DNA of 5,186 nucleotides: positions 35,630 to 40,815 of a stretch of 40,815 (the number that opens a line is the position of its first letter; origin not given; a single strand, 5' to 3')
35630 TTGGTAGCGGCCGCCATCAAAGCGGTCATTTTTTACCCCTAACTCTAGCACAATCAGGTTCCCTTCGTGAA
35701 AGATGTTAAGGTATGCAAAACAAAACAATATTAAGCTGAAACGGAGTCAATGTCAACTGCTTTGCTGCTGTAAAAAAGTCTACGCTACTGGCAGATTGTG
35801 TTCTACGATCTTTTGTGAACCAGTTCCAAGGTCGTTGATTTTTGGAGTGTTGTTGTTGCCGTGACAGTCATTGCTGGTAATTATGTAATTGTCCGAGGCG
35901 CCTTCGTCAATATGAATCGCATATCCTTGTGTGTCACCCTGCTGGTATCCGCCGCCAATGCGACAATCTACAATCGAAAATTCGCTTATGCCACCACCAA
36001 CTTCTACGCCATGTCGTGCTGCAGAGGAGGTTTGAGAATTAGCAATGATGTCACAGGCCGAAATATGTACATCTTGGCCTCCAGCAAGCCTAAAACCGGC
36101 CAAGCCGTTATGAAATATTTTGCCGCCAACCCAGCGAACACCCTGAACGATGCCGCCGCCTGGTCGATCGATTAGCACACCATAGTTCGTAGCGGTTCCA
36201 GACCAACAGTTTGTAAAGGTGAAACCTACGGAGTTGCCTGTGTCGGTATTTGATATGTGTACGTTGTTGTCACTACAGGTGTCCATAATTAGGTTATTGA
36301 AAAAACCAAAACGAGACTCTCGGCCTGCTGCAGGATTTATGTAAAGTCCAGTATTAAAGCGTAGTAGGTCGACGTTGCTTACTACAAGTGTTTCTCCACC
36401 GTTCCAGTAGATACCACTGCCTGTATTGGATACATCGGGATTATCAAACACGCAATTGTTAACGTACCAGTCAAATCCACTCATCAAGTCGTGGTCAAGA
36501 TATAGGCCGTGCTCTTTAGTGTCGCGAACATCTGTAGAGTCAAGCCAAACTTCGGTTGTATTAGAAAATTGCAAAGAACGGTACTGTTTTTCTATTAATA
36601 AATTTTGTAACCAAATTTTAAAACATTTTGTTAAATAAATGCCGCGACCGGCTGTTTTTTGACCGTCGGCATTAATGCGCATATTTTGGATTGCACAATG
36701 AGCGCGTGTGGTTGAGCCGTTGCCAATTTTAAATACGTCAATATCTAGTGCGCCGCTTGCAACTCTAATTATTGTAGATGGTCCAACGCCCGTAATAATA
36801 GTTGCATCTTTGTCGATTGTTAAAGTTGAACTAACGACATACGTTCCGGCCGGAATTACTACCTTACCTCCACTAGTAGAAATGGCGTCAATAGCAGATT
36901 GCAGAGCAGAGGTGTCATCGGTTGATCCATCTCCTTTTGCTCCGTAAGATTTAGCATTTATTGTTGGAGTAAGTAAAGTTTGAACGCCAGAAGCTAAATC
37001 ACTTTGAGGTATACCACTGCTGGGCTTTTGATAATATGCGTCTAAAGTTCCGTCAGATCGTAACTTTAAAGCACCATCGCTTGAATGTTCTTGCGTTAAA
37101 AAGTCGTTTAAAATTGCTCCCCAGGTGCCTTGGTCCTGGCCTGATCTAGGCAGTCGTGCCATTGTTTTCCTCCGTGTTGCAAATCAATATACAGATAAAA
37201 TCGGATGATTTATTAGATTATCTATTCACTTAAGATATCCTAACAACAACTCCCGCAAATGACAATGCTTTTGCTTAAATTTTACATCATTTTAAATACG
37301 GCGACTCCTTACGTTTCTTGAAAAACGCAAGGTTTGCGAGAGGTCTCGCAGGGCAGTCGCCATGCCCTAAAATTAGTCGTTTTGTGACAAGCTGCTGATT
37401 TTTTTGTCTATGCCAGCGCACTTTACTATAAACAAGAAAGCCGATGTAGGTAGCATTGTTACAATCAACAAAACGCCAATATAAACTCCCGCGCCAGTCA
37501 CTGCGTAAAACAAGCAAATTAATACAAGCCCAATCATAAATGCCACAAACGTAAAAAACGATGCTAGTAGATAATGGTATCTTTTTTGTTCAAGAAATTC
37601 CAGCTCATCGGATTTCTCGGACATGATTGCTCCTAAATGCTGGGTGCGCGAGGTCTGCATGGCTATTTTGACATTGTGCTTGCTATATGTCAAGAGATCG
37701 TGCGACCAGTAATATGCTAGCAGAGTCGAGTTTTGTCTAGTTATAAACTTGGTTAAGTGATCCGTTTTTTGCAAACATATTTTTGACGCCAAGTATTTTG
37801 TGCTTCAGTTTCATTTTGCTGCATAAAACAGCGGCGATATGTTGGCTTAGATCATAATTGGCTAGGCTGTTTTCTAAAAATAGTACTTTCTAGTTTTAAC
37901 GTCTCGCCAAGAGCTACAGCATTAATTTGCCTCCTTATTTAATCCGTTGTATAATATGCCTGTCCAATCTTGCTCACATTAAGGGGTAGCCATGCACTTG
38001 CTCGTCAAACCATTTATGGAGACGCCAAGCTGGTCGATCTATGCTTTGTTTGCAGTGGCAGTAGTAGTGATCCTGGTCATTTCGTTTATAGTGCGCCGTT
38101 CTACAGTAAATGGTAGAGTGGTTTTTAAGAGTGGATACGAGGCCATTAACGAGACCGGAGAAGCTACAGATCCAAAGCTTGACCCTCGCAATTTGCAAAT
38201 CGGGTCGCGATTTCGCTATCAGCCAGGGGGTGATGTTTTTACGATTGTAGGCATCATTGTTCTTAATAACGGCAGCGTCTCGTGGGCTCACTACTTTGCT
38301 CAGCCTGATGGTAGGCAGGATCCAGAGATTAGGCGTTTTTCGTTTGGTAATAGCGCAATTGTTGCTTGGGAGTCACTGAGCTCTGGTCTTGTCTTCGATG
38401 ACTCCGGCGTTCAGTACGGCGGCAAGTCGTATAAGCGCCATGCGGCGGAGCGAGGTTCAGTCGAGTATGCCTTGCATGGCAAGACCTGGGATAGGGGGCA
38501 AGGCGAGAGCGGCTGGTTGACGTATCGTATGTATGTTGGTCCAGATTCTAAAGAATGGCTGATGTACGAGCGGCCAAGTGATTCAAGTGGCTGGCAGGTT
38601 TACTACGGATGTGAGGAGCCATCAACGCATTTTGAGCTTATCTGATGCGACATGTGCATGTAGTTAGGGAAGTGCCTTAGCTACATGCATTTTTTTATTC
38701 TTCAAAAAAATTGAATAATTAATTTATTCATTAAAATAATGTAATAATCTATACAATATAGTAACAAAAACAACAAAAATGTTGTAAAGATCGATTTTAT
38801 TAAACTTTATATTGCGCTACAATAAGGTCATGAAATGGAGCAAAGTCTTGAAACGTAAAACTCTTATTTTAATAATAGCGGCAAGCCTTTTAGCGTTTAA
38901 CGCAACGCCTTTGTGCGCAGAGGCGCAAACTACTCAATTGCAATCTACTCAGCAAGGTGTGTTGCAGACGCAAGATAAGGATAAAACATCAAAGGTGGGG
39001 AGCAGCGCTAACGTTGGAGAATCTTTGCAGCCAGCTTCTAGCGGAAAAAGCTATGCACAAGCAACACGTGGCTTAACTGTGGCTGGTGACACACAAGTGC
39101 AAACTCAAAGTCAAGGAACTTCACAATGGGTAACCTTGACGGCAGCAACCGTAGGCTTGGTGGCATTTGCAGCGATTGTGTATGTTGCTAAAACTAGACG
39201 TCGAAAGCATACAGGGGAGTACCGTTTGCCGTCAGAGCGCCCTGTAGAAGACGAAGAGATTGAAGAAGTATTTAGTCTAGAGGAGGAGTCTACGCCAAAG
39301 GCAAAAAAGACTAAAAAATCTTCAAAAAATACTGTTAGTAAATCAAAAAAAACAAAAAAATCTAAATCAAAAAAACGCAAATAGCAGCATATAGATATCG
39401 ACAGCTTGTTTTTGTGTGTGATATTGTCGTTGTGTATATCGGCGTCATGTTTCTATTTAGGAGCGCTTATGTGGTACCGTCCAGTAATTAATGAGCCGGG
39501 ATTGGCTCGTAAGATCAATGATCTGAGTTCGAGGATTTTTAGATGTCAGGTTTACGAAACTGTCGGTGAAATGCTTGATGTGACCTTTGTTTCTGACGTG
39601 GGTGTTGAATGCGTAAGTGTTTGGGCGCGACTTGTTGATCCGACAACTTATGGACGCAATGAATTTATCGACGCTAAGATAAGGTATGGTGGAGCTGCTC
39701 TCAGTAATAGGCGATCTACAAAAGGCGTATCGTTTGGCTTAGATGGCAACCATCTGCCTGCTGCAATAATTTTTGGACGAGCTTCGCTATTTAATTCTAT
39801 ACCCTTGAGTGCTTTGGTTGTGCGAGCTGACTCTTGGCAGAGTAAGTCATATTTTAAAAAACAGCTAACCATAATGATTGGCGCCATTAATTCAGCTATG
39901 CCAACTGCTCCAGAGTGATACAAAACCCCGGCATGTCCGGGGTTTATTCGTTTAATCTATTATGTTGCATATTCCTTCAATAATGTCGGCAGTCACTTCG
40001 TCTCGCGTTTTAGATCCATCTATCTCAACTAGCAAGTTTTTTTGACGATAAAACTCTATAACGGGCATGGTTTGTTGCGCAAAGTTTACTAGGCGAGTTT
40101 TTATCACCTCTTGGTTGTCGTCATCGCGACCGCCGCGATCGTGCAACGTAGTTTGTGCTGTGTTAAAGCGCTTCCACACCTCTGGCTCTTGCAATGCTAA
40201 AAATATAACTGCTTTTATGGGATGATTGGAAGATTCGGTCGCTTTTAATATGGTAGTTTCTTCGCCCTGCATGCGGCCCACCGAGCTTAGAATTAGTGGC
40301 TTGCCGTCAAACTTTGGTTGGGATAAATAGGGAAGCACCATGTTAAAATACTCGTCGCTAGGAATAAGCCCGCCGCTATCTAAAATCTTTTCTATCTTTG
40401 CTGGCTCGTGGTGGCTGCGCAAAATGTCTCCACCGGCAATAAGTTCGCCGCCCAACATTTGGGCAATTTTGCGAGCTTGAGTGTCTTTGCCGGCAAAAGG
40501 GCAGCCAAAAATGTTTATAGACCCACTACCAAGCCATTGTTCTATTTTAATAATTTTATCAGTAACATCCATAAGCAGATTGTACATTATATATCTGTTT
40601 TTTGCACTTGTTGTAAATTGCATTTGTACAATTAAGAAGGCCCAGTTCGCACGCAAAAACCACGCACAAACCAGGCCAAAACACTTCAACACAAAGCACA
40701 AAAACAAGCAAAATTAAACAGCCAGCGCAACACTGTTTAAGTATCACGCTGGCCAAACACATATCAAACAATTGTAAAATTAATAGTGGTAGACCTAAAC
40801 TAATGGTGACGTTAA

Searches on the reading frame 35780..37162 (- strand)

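Call 23: search_protein_families(library=pfam, proteins=[window:35780-37162:-], max_evalue=0.001)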
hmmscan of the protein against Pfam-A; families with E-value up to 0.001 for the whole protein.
window:35780-37162:- (460 aa): 1 family
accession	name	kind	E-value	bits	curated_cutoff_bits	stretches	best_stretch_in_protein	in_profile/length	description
PF12708.12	Pect-lyase_RHGA_epim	-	2.2e-19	70.6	27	1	68-273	2-212/213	Rhamnogalacturonase A/epimerase, pectate lyase-like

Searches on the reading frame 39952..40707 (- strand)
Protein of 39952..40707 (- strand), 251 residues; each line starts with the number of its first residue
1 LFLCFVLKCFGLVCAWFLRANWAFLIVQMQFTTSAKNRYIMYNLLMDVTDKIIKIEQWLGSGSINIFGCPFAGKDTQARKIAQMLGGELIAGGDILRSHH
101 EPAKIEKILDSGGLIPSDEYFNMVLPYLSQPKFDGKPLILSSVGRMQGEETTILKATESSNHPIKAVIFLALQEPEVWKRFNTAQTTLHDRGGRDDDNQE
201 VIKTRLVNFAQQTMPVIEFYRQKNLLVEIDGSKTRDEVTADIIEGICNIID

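Call 71: search_protein_families(library=pfam, proteins=[window:39952-40707:-], max_evalue=0.001)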
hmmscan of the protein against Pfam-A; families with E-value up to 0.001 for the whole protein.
window:39952-40707:- (251 aa): 2 families
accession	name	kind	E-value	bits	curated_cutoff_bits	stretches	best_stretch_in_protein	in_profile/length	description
PF00406.28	ADK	-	4.8e-19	69.4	26.8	1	66-224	1-150/151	Adenylate kinase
PF13207.12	AAA_17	-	4.6e-10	40.4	27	1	67-203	1-136/136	AAA domain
